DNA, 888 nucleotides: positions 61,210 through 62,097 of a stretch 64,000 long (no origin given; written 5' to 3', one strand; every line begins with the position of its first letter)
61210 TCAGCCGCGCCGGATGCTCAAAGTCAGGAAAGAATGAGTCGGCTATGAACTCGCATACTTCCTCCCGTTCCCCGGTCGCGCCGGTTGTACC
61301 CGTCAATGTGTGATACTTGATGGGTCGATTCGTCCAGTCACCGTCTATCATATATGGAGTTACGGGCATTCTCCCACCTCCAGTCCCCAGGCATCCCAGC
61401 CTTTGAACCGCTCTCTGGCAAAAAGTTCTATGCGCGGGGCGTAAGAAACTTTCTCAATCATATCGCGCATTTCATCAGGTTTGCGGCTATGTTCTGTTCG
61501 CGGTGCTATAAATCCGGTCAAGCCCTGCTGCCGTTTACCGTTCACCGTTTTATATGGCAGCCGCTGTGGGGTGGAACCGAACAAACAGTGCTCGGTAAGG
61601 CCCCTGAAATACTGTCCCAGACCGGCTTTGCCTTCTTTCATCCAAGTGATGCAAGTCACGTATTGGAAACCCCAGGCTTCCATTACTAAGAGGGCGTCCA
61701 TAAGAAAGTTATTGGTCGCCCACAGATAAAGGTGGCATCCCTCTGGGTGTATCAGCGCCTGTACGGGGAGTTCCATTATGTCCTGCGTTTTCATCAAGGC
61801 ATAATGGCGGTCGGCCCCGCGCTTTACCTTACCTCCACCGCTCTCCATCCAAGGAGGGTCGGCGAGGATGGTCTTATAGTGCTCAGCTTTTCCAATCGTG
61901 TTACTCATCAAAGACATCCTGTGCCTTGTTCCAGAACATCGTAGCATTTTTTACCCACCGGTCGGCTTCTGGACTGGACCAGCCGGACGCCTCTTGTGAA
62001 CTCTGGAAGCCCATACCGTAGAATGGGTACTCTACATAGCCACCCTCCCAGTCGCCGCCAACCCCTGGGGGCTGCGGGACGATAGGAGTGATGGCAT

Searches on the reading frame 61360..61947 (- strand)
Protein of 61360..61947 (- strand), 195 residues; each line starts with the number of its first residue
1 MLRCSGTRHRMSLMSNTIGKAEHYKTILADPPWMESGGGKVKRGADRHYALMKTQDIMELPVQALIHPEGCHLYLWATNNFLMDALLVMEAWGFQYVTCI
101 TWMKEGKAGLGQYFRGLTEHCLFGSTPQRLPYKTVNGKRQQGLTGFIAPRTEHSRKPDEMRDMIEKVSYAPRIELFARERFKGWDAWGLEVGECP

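Call 6: search_protein_families(library=pfam, proteins=[window:61360-61947:-], max_evalue=0.01)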
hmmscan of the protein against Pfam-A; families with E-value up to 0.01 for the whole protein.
window:61360-61947:- (195 aa): 1 family
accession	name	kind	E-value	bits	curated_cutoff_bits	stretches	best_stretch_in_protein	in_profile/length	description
PF05063.20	MT-A70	-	1.5e-26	93.8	23.9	1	24-190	1-172/172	MT-A70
